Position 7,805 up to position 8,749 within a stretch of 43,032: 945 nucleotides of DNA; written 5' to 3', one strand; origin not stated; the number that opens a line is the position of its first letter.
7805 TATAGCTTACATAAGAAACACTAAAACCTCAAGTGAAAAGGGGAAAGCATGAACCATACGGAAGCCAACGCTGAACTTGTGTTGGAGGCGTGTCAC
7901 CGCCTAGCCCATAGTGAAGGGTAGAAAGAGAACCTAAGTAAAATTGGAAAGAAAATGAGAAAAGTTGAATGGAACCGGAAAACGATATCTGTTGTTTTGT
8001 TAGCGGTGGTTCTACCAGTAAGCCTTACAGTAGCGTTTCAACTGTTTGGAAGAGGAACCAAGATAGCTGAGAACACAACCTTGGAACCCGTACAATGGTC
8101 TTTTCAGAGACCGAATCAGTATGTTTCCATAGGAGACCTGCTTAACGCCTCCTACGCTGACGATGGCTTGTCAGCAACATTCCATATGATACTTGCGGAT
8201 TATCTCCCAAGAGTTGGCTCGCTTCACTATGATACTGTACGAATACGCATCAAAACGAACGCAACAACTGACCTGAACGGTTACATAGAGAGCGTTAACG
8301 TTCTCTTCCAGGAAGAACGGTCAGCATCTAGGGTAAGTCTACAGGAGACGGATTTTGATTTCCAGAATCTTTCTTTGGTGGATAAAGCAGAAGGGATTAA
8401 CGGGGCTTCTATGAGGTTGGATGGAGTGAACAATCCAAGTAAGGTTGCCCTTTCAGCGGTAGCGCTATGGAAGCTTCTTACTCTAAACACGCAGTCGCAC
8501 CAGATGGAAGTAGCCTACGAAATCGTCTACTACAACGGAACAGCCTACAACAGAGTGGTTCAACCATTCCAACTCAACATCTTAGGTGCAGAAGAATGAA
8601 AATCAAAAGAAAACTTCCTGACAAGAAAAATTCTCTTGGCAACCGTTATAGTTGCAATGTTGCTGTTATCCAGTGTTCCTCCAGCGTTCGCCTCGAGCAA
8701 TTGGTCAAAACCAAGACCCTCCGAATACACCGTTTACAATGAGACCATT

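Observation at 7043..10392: Uncharacterised membrane and surface-glycoprotein gene island inside the Hdr/ACAD/OFOR/ETF locus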

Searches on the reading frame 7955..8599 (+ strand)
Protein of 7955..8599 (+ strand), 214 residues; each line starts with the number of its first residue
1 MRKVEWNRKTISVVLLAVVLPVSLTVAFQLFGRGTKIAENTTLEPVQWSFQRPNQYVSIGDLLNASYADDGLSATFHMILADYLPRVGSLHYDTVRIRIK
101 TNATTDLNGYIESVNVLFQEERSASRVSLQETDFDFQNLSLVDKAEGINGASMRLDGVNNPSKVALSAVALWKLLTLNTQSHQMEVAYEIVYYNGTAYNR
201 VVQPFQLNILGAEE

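Call 7: search_protein_families(library=pfam, proteins=[window:7955-8599:+], max_evalue=1)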
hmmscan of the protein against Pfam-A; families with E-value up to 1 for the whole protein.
window:7955-8599:+ (214 aa): 1 family
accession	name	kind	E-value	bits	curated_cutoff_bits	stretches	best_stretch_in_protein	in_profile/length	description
PF22239.2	DUF6947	-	0.11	13.2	27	1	94-126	42-74/134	Domain of unknown function (DUF6947)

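Call 9: search_protein_families(library=ncbifam, proteins=[window:7955-8599:+], max_evalue=1)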
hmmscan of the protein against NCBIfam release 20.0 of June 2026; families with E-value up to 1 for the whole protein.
window:7955-8599:+ (214 aa): 0 families

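Call 48: find_homologous_proteins(query=window:7955-8599:+)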
Query window:7955-8599:+ (214 aa): 34 proteins with E <= 0.001 among 363 candidates.
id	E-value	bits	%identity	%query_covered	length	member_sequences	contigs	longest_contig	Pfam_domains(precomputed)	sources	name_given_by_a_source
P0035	9.7e-135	464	100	100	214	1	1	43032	-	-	-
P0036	3.9e-85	303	68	100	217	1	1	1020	-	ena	-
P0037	4.5e-77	276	64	100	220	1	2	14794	-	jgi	jgi:hypothetical protein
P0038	2.6e-76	274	65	100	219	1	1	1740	-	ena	-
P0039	1.4e-62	229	55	100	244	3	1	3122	-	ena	-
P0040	1.7e-62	229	55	100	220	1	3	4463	-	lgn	-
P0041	8.7e-62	226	55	100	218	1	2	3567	-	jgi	-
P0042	1.2e-61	226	53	100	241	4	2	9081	-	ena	-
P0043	1.8e-60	222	56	100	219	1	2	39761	-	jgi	jgi:hypothetical protein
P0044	2.4e-60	222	54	100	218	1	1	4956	-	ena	-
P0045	2.5e-60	222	56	100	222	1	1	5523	-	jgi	jgi:hypothetical protein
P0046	2.6e-58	215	55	100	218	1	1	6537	-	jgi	jgi:hypothetical protein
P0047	7.7e-58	213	54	100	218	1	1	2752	-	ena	-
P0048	6.2e-57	210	55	93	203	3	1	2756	-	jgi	-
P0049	2.7e-56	208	50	99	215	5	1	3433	-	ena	-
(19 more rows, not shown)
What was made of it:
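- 7955..8599 (+): 214-aa protein with an N-terminal membrane anchor and an extracellular beta-sandwich. It is the first gene of a conserved pair. 33 family members besides the window's own protein (34 hits), about 215-220 aa each, all unnamed (call 48).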

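Call 61: predict_structure(alignment_id=A5)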
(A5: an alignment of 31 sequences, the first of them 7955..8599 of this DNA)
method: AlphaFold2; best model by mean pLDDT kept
length: 214 residues; sequences in the alignment: 31
mean_pLDDT: 86.2   pTM: 0.80
mean pLDDT of the five models: 86.2, 81.6, 81.0, 80.4, 80.1
residues with pLDDT >= 90: 143; 70-90: 35; 50-70: 18; < 50: 18
segments of 3 or more residues with pLDDT < 50: 1-18
pLDDT, mean of each block of 10 residues (from residue 1): 42 48 58 75 95 92 95 97 86 95 96 96 87 94 92 96 98 88 95 95 96 70
secondary structure, 60 per line:
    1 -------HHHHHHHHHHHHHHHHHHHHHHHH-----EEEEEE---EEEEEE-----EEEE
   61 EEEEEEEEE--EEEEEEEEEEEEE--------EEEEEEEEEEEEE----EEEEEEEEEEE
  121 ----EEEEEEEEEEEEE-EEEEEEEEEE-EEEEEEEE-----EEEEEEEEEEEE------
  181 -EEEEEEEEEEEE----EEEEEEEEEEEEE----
elements in order: H8-31 E37-42 E46-51 E57-69 E72-84 E93-105 E110-120 E125-137 E139-148 E150-157 E163-174 E182-193 E198-210
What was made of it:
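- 7955..8599 (+): The AlphaFold2 model has pLDDT 86, with a helix at 8-31 followed by a beta-sandwich (call 61).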

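Call 64: fold_search(model_id=the predicted structure, library=pdb)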
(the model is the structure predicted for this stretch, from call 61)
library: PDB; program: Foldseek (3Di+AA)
matches with E <= 10: 1290; with E <= 0.001: 96
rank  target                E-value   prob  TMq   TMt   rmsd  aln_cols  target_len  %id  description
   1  9kg0_A                4.2e-06  1.00  0.40  0.32  10.2       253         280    6  Alpha-hemolysin heptameric late pre-pore state derived from 10:0 PC/Sphingomyelin liposomes (released 2025-06-11)
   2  9rsu_A                5.4e-06  1.00  0.31  0.26  23.6       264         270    8  NetF pore structure (released 2026-02-18)
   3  9rsm_A                7.4e-06  1.00  0.36  0.31  14.0       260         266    8  NetF 9mer pre-pore structure on 2N2 nanodiscs. (released 2026-02-18)
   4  4tw1_K                8.7e-06  1.00  0.39  0.30  14.1       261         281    8  Crystal structure of the octameric pore complex of the Staphylococcus aureus Bi-component Toxin LukGH (released 2014-11-12)
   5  8jx3_A                8.7e-06  1.00  0.37  0.29  12.6       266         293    7  alpha-Hemolysin(G122S/K147R/K237C)-SpyTag/SpyCatcher head to head 14-mer (released 2024-07-03)
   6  6rhv_G                1.1e-05  1.00  0.36  0.28  14.2       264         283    9  Crystal structure of mouse CD11b I-domain (CD11b-I) in complex with Staphylococcus aureus octameric bi-component leuko (released 2019-12-18)
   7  4tw1_C                1.3e-05  1.00  0.38  0.29  16.7       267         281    8  Crystal structure of the octameric pore complex of the Staphylococcus aureus Bi-component Toxin LukGH (released 2014-11-12)
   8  6u4p_A                1.3e-05  1.00  0.28  0.22  21.6       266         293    9  Structure-based discovery of a novel small-molecule inhibitor of methicillin-resistant S. aureus (released 2020-03-25)
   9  4lee_A                1.3e-05  1.00  0.25  0.19  17.1       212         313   12  Structure of the Als3 adhesin from Candida albicans, residues 1-313 (mature sequence), triple mutant in the binding ca (released 2014-05-14)
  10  4tw1_O                1.5e-05  1.00  0.37  0.29  16.7       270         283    8  Crystal structure of the octameric pore complex of the Staphylococcus aureus Bi-component Toxin LukGH (released 2014-11-12)
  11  4tw1_A                1.5e-05  1.00  0.38  0.30  18.4       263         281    8  Crystal structure of the octameric pore complex of the Staphylococcus aureus Bi-component Toxin LukGH (released 2014-11-12)
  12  9rt2_N1               1.5e-05  1.00  0.34  0.28  18.0       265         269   10  NetF - ANTXR2 structure (C4) (released 2026-02-18)
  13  4yhd_A                1.6e-05  1.00  0.36  0.29  10.9       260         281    9  Staphylococcal alpha-hemolysin H35A mutant monomer (released 2015-10-21)
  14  4p24_B                1.7e-05  1.00  0.37  0.29  14.3       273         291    6  pore forming toxin (released 2015-03-11)
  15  4yhd_D                1.7e-05  1.00  0.36  0.29  10.6       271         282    8  Staphylococcal alpha-hemolysin H35A mutant monomer (released 2015-10-21)
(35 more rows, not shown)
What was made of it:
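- Closest known: Beta-sandwich adhesin, cohesin and pore-forming-toxin rim domains. Same: Foldseek E-values run from 4e-6 to 2e-4 across the 50 listed matches (call 64).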

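Call 90: search_protein_families(library=padloc, proteins=[window:7955-8599:+], max_evalue=0.01)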
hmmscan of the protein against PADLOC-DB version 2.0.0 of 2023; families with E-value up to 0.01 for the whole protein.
window:7955-8599:+ (214 aa): 0 families

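Call 91: search_protein_families(library=phrogs, proteins=[window:7955-8599:+], max_evalue=0.01)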
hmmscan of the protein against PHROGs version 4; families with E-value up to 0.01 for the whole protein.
window:7955-8599:+ (214 aa): 0 families

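Call 93: search_solved_structures(query=A5, max_evalue=1)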
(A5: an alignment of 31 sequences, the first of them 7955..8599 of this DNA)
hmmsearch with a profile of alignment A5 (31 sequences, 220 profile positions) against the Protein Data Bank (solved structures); distinct sequences matched with E-value up to 1: 3.
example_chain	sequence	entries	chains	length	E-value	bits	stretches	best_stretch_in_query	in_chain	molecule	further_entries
5nr6_A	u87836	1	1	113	0.1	15.4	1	43-136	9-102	MatB protein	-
5nr5_A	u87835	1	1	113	0.27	14.1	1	73-130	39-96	MatA protein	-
2of3_A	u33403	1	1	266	0.59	13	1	33-66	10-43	ZYG-9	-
